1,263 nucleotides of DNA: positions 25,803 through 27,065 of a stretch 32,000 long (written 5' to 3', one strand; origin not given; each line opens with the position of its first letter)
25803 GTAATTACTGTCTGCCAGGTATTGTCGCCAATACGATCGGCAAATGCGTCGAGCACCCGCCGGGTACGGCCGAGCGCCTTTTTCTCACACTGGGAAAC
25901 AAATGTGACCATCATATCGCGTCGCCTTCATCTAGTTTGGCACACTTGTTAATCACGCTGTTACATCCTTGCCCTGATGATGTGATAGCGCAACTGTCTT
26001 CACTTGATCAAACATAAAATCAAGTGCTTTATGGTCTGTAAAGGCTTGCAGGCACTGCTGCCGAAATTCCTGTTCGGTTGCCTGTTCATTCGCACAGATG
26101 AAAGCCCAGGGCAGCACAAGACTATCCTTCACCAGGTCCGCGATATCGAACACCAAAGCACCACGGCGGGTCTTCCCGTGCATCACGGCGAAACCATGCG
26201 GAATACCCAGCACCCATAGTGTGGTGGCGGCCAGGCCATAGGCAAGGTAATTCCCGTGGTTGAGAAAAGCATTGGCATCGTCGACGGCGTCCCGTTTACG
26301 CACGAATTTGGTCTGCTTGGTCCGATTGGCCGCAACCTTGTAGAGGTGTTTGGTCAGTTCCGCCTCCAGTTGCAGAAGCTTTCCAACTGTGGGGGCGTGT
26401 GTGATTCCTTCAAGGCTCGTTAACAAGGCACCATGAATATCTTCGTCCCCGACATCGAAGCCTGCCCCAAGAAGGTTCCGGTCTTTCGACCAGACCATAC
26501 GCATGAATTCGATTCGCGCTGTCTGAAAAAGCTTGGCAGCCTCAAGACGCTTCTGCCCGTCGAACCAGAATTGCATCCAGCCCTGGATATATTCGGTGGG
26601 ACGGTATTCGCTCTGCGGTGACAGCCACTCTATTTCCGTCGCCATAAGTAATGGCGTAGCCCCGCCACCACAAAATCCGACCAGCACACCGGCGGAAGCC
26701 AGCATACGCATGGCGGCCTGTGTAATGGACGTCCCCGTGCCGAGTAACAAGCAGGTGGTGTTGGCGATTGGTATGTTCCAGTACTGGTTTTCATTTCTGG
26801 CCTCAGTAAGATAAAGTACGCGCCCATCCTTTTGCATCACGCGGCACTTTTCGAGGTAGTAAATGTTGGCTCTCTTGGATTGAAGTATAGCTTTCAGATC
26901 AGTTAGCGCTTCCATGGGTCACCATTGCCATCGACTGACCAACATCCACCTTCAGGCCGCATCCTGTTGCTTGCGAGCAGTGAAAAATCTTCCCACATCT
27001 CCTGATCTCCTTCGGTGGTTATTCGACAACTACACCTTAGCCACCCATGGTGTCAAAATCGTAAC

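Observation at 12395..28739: Whole I-F CRISPR-Cas cassette inserted between ~335-bp direct repeats of a host gene junction, with no integrase or transposase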

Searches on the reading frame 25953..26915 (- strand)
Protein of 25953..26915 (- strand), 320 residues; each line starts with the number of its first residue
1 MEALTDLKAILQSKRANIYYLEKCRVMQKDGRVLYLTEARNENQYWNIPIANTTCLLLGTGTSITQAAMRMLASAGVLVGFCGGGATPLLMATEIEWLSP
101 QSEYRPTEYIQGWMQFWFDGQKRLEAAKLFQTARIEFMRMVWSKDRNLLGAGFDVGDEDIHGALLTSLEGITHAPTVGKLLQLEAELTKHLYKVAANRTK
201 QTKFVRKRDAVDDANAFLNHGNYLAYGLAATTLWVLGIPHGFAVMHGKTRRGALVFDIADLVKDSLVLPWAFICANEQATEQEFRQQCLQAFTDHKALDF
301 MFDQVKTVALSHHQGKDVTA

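Call 8: search_protein_families(library=pfam, proteins=[window:25953-26915:-])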
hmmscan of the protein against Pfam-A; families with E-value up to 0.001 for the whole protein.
window:25953-26915:- (320 aa): 1 family
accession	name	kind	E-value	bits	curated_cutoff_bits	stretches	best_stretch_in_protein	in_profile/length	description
PF01867.21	Cas_Cas1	-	1.8e-14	54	22.3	1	22-287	5-263/283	CRISPR associated protein Cas1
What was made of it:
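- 25953..26915 (-): cas1f. Pfam PF01867 (call 8).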

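Call 22: find_homologous_proteins(query=window:25953-26915:-, max_evalue=1e-80)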
Query window:25953-26915:- (320 aa): 7888 proteins with E <= 1e-80 among 8000 candidates; the best 120 are listed.
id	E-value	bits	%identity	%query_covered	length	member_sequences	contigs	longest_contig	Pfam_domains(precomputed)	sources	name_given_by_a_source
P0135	3.3e-215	731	100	100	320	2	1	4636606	PF01867.22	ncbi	ncbi:MAG: type I-F CRISPR-associated endonuclease Cas1f [bacterium]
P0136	3.4e-182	623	87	98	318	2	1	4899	PF01867.22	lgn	-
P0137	2.9e-178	610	85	98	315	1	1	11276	PF01867.22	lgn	-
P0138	1.4e-177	607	85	97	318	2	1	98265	PF01867.22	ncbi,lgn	ncbi:MAG: type I-F CRISPR-associated endonuclease Cas1f [Pseudohongiellaceae bacterium]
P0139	8.8e-176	602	82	99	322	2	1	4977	PF01867.22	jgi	jgi:CRISPR-associated protein Cas1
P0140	2.9e-174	597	82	100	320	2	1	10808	PF01867.22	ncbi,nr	ncbi:MAG: type I-F CRISPR-associated endonuclease Cas1f [Gammaproteobacteria bacterium]|nr:type I-F 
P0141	8.5e-174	595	81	98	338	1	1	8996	PF01867.22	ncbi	-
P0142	2.5e-173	593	81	99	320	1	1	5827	PF01867.22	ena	-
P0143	3.9e-172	590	82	99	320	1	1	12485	PF01867.22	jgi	-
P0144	4.5e-172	589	80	99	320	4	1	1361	PF01867.22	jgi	-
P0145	1.1e-171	588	82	98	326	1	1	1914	PF01867.22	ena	-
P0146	1.1e-171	588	81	99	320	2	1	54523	PF01867.22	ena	-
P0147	1.4e-171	588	83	97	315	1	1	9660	PF01867.22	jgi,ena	-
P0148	1.5e-171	588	82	98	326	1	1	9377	PF01867.22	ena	-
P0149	2.8e-171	587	82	98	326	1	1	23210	PF01867.22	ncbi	-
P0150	3.7e-171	586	81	98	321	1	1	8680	PF01867.22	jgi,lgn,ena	-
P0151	5.3e-171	586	80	99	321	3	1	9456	PF01867.22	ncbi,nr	ncbi:MAG: type I-F CRISPR-associated endonuclease Cas1 [Gammaproteobacteria bacterium]|nr:type I-F C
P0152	5.4e-171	586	82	98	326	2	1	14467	PF01867.22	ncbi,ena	-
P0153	1.0e-170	585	81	97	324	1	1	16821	PF01867.22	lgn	-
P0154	1.9e-170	584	79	100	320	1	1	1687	PF01867.22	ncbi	-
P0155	2.1e-170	584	81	98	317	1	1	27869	PF01867.22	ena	-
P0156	2.1e-170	584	80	99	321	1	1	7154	PF01867.22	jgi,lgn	jgi:CRISPR-associated protein Cas1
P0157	2.4e-170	584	81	99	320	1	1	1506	PF01867.22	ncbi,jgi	-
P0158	2.5e-170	584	80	99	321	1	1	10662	PF01867.22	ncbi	-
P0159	5.3e-170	583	81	98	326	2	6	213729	PF01867.22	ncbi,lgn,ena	-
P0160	5.3e-170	583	80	99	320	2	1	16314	PF01867.22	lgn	-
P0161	6.6e-170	582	80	99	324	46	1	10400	PF01867.22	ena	-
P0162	8.5e-170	582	81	98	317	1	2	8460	PF01867.22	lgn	-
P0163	9.8e-170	582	81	98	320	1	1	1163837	PF01867.22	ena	-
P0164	1.3e-169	581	82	97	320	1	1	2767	PF01867.22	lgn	-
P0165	1.4e-169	581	80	98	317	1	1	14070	PF01867.22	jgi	-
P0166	1.4e-169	581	80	99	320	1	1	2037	PF01867.22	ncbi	-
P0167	1.4e-169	581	79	100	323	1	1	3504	PF01867.22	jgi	-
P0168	1.4e-169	581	80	99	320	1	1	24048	PF01867.22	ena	-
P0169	1.7e-169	581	81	99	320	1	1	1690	PF01867.22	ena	-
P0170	2.0e-169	581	79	100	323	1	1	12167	PF01867.22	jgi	-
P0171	2.1e-169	581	80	99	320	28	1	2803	PF01867.22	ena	-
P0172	2.2e-169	581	80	98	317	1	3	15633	PF01867.22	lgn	-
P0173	2.2e-169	581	80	98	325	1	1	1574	PF01867.22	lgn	-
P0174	2.8e-169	580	80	99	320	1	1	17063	PF01867.22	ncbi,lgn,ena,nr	ncbi:MAG TPA: type I-F CRISPR-associated endonuclease Cas1 [Chromatiales bacterium]|nr:type I-F CRIS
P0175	3.2e-169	580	80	99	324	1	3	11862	PF01867.22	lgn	-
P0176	3.6e-169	580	79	100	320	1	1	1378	PF01867.22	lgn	-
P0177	3.8e-169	580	78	100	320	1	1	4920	PF01867.22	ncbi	-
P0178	4.0e-169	580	80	100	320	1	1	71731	PF01867.22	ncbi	-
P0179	4.8e-169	579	79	99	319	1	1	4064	PF01867.22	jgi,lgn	jgi:CRISPR-associated protein Cas1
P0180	5.0e-169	579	80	99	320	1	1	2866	PF01867.22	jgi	-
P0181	5.2e-169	579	81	98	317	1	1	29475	PF01867.22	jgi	jgi:CRISPR-associated protein Cas1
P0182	6.1e-169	579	79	100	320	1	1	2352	PF01867.22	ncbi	-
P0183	9.5e-169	578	80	97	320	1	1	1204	PF01867.22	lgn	-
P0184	1.2e-168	578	81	97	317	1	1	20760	PF01867.22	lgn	-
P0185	1.3e-168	578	80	99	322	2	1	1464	PF01867.22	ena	-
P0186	1.4e-168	578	82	97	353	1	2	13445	PF01867.22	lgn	-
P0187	1.9e-168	577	80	99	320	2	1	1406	PF01867.22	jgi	-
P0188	6.4e-168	576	79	99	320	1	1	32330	PF01867.22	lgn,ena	-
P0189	6.9e-168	576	80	98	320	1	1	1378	PF01867.22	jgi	-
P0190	7.0e-168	576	79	99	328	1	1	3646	PF01867.22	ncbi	-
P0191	7.1e-168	576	79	99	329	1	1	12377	PF01867.22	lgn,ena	-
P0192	7.1e-168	576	80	98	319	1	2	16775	PF01867.22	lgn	-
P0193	8.7e-168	575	79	99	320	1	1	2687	PF01867.22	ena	-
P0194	9.0e-168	575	78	100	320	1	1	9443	PF01867.22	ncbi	-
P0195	1.0e-167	575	79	100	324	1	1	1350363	PF01867.22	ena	-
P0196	1.1e-167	575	79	99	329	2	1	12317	PF01867.22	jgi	-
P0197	1.6e-167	574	79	99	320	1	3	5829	PF01867.22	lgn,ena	-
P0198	1.7e-167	574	78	99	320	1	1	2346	PF01867.22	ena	-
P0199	1.8e-167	574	79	98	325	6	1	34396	PF01867.22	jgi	jgi:CRISPR-associated protein Cas1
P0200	1.8e-167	574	78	99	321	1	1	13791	PF01867.22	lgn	-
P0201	2.1e-167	574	79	99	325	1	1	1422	PF01867.22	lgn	-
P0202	2.8e-167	574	81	97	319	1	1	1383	PF01867.22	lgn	-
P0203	2.9e-167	574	79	99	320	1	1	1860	PF01867.22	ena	-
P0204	3.7e-167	573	80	99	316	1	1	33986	PF01867.22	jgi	-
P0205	3.9e-167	573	79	98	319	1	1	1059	PF01867.22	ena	-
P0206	3.9e-167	573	80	98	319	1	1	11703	PF01867.22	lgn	-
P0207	3.9e-167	573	79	98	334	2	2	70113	PF01867.22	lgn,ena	-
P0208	4.2e-167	573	80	99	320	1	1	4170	PF01867.22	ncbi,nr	ncbi:MAG TPA: type I-F CRISPR-associated endonuclease Cas1 [Gammaproteobacteria bacterium]|nr:type I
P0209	4.4e-167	573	80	99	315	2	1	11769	PF01867.22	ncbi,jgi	-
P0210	5.1e-167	573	78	99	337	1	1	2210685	PF01867.22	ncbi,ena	-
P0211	5.5e-167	573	78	99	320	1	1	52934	PF01867.22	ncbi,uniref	ncbi:CRISPR-associated protein Cas1 [hydrothermal vent metagenome]|uniref:CRISPR-associated protein 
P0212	6.0e-167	573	79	99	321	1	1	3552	PF01867.22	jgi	-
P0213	8.3e-167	572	81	98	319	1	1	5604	PF01867.22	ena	-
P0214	8.4e-167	572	78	99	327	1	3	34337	PF01867.22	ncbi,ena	-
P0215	8.9e-167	572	79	99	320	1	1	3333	PF01867.22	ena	-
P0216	8.9e-167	572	78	99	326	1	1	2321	PF01867.22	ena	-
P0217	9.1e-167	572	80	98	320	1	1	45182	PF01867.22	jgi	-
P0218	9.4e-167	572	78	99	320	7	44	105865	PF01867.22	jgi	-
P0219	9.5e-167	572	78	98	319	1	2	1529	PF01867.22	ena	-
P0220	9.7e-167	572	80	99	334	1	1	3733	PF01867.22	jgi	-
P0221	1.2e-166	572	78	98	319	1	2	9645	PF01867.22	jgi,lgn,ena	jgi:CRISPR-associated protein Cas1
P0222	1.6e-166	571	79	99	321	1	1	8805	PF01867.22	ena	-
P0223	1.6e-166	571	80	98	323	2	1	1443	PF01867.22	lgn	-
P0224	1.6e-166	571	78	99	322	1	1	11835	PF01867.22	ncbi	-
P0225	1.7e-166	571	80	97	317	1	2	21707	PF01867.22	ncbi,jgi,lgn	-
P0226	1.8e-166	571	79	98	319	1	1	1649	PF01867.22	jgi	jgi:CRISPR-associated protein Cas1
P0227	1.8e-166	571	78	99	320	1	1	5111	PF01867.22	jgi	-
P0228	2.7e-166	570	79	98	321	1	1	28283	PF01867.22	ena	-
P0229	2.9e-166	570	79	99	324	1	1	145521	PF01867.22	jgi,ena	-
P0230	3.1e-166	570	80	97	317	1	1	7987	PF01867.22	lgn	-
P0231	3.1e-166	570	79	98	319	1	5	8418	PF01867.22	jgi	jgi:CRISPR-associated protein Cas1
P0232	3.3e-166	570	81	97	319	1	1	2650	PF01867.22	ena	-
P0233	4.1e-166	570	81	97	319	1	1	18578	PF01867.22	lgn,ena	-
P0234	4.3e-166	570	78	99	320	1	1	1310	PF01867.22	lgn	-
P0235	4.4e-166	570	76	98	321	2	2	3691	PF01867.22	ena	-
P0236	4.8e-166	570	80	97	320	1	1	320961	PF01867.22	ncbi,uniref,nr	ncbi:type I-F CRISPR-associated endonuclease Cas1f [Zhongshania sp. BJYM1]|uniref:type I-F CRISPR-as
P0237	4.9e-166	570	80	97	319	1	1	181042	PF01867.22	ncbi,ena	-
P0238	5.9e-166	569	78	99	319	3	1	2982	PF01867.22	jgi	-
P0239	6.2e-166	569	80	97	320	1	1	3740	PF01867.22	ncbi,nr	ncbi:MAG: type I-F CRISPR-associated endonuclease Cas1f [Gammaproteobacteria bacterium]|nr:type I-F 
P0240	6.9e-166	569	78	99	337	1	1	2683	PF01867.22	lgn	-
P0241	7.6e-166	569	78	98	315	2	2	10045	PF01867.22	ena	-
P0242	1.0e-165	569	80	97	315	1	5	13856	PF01867.22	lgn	-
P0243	1.0e-165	568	79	98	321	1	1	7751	PF01867.22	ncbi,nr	ncbi:MAG: type I-F CRISPR-associated endonuclease Cas1f [Gammaproteobacteria bacterium]|nr:MAG: type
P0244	1.1e-165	568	80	97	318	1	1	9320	PF01867.22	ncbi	-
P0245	1.1e-165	568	81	97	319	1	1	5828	PF01867.22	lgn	-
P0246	1.3e-165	568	79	98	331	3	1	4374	PF01867.22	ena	-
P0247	1.3e-165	568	78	99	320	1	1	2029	PF01867.22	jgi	-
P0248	1.4e-165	568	79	99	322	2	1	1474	PF01867.22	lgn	-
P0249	1.5e-165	568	80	97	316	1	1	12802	PF01867.22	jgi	-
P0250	1.5e-165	568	79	98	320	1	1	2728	PF01867.22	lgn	-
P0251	1.9e-165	568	76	100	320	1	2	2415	PF01867.22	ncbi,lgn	-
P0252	1.9e-165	568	78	99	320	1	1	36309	PF01867.22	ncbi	-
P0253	2.4e-165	567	78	99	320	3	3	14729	PF01867.22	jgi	jgi:CRISPR-associated protein Cas1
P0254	2.5e-165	567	81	97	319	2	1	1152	PF01867.22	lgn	-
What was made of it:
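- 25953..26915 (-): Identical to P0135, named Cas1f by NCBI (call 22).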

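Call 23: find_encoding_contigs(protein=P0138, flank=10000, max_places=4)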
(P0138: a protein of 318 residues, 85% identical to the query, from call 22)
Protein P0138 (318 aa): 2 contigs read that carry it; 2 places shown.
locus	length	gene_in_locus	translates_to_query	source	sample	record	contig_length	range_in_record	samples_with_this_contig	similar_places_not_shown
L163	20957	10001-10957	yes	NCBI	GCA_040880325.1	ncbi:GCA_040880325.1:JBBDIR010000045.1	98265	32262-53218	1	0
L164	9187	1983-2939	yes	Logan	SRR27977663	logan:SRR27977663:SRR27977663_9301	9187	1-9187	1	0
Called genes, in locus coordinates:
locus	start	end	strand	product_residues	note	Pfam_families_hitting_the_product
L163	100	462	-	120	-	-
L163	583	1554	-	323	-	PF01497:Peripla_BP_2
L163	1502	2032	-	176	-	PF20221:DUF6580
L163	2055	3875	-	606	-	PF07715:Plug, PF00593:TonB_dep_Rec_b-barrel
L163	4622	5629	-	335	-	PF00034:Cytochrom_C (faint), PF03150:CCP_MauG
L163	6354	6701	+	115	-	PF03551:PadR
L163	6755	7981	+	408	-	PF02417:Chromate_transp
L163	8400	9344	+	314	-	PF13280:WYL, PF25583:WCX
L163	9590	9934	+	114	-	-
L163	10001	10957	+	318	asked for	PF01867:Cas_Cas1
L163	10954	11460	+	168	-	PF10543:ORF6N, PF09669:Phage_pRha (weak)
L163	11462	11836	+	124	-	PF21247:Fic-like_C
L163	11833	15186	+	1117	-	PF21384:Cas3_I-F_Cas2, PF18019:Cas3_HD (faint), PF00270:DEAD (faint), PF22590:Cas3-like_C_2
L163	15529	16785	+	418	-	PF09611:Cas_Csy1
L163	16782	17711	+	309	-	PF09614:Cas_Csy2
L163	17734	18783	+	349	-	PF09615:Cas_Csy3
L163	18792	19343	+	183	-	PF09618:Cas_Csy4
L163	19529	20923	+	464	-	PF01637:ATPase_2 (weak), PF13191:AAA_16 (faint), PF13173:AAA_14, PF13635:DUF4143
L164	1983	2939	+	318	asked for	PF01867:Cas_Cas1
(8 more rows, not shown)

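Call 24: find_encoding_contigs(protein=P0137, flank=10000, max_places=4)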
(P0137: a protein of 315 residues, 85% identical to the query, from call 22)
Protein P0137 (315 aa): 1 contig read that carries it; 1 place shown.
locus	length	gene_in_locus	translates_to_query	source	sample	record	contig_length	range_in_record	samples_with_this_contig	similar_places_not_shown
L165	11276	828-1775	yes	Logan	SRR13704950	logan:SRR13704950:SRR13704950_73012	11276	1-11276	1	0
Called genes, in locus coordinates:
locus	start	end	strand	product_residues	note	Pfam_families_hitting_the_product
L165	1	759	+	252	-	?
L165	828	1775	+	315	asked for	PF01867:Cas_Cas1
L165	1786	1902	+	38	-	-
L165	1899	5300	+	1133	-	PF21384:Cas3_I-F_Cas2, PF22590:Cas3-like_C_2, PF21802:Cas3-like_C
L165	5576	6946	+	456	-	PF09611:Cas_Csy1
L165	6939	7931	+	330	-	PF09614:Cas_Csy2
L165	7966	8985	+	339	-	PF09615:Cas_Csy3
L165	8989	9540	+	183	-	PF09618:Cas_Csy4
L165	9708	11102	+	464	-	PF13173:AAA_14, PF13635:DUF4143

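Call 25: find_encoding_contigs(protein=P0135, flank=10000, max_places=4)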
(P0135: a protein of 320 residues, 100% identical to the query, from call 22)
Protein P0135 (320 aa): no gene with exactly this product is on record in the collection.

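Call 40: find_encoding_contigs(protein=P0136, flank=10000, max_places=4)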
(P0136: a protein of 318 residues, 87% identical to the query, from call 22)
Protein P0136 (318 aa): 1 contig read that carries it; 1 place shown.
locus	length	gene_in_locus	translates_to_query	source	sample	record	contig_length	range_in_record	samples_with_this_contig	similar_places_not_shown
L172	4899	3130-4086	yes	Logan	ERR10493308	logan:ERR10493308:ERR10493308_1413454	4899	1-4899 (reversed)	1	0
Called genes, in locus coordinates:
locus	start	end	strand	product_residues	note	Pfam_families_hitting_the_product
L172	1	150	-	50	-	?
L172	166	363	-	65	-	PF05930:Phage_AlpA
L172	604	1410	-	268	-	-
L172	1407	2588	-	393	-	-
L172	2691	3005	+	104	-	PF25583:WCX, PF07878:RHH_5 (faint)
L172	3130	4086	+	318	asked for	PF01867:Cas_Cas1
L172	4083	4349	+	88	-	PF10543:ORF6N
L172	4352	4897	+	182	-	?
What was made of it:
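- The closest Cas1 (87%, L172) lies 2.8 kb from a Phage_AlpA gene, which is typical of integrase-bearing islands (call 40).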

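Call 42: search_protein_families(library=pfam, proteins=[L172:604-1410:-, L172:1407-2588:-, L172:2691-3005:+, L163:9590-9934:+], max_evalue=0.01)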
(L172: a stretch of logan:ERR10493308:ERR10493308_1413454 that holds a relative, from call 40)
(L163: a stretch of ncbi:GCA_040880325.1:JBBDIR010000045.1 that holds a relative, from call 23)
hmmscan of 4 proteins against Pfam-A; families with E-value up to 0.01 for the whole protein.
L172:604-1410:- (268 aa): 0 families

L172:1407-2588:- (393 aa): 0 families

L172:2691-3005:+ (104 aa): 3 families
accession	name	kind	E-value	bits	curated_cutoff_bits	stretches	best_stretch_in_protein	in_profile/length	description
PF25583.1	WCX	-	2.4e-10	41.1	23.9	1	6-91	2-74/76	WCX domain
PF07878.17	RHH_5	-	1.6e-05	25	26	1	16-46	11-41/43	CopG-like RHH_1 or ribbon-helix-helix domain, RHH_5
PF22513.2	FitA-like_RHH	-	0.0062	16.9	27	0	13-32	8-27/39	Antitoxin FitA-like, ribbon-helix-helix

L163:9590-9934:+ (114 aa): 0 families

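Call 57: search_protein_families(library=padloc, proteins=[L172:604-1410:-, L172:1407-2588:-], max_evalue=0.001)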
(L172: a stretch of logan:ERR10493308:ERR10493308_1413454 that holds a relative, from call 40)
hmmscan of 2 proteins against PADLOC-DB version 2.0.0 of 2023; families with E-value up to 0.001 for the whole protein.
L172:604-1410:- (268 aa): 0 families

L172:1407-2588:- (393 aa): 0 families

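Call 68: find_related_loci(query=window:25953-26915:-, collection=viral_contigs, flank=10000)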
Query window:25953-26915:- (320 aa) in viral_contigs; peptide patterns used: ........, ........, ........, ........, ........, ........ (x = any residue, [..] = any of these).
12 stretches matched a pattern; 8 encode a relative of the query (tblastn E <= 1e-3); 8 distinct loci.
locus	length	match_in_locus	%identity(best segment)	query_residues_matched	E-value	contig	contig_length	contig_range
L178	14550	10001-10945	73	1-313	1e-154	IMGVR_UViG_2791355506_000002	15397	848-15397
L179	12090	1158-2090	71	1-310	4e-148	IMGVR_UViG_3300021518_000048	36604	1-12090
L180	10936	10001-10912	68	8-309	1e-138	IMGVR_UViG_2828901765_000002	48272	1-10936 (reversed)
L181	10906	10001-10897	63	18-316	3e-131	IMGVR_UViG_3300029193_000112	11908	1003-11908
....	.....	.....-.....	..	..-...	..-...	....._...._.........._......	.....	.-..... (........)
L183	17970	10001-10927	64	10-310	5e-131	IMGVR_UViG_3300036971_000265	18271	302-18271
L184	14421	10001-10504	73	144-311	3e-79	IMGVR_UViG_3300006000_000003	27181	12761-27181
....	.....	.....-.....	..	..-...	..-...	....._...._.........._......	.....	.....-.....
